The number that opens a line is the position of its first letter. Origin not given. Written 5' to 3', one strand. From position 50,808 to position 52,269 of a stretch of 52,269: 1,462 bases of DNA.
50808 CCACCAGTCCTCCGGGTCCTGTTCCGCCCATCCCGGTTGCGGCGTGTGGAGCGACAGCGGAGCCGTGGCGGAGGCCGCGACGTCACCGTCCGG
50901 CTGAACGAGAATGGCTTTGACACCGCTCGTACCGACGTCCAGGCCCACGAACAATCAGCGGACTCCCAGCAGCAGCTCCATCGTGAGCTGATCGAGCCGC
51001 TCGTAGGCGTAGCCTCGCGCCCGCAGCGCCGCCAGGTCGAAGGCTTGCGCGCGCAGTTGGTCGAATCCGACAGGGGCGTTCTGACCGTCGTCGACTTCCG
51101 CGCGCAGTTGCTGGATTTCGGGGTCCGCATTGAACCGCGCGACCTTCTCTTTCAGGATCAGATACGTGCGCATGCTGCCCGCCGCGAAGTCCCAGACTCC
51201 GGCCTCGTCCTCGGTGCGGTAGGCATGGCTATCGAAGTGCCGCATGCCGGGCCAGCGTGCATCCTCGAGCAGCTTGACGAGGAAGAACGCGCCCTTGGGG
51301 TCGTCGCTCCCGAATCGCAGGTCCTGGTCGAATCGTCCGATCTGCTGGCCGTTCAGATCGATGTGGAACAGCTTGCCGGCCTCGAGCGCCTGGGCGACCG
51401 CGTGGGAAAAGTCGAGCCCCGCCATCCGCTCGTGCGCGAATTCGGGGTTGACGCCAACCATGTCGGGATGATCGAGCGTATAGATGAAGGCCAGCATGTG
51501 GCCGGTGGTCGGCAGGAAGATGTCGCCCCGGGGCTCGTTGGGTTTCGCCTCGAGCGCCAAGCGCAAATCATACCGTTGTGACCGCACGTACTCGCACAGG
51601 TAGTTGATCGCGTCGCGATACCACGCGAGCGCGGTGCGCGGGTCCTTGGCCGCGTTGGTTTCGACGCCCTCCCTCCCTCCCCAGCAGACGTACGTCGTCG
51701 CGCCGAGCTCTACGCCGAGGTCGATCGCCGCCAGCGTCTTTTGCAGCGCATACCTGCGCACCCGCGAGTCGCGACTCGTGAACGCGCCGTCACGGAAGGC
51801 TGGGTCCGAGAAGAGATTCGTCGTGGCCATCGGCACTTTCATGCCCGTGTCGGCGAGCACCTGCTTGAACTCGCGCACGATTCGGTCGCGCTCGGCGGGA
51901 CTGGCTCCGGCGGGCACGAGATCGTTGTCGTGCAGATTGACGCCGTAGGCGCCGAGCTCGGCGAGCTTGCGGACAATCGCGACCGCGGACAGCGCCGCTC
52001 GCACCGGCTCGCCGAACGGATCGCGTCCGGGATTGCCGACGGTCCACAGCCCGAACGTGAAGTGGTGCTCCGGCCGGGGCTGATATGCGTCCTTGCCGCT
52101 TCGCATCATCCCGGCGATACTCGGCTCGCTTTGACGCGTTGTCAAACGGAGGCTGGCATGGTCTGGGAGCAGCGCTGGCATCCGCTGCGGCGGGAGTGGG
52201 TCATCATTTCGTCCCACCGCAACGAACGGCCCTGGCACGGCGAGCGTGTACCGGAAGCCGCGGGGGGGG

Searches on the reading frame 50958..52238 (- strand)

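Call 13: search_protein_families(library=pfam, proteins=[window:50958-52238:-], max_evalue=0.001)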
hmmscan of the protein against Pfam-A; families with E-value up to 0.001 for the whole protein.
window:50958-52238:- (427 aa): 1 family
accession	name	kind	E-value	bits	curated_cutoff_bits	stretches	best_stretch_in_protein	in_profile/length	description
PF01261.30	AP_endonuc_2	-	5.9e-23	82.3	31.1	1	89-344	1-234/249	Xylose isomerase-like TIM barrel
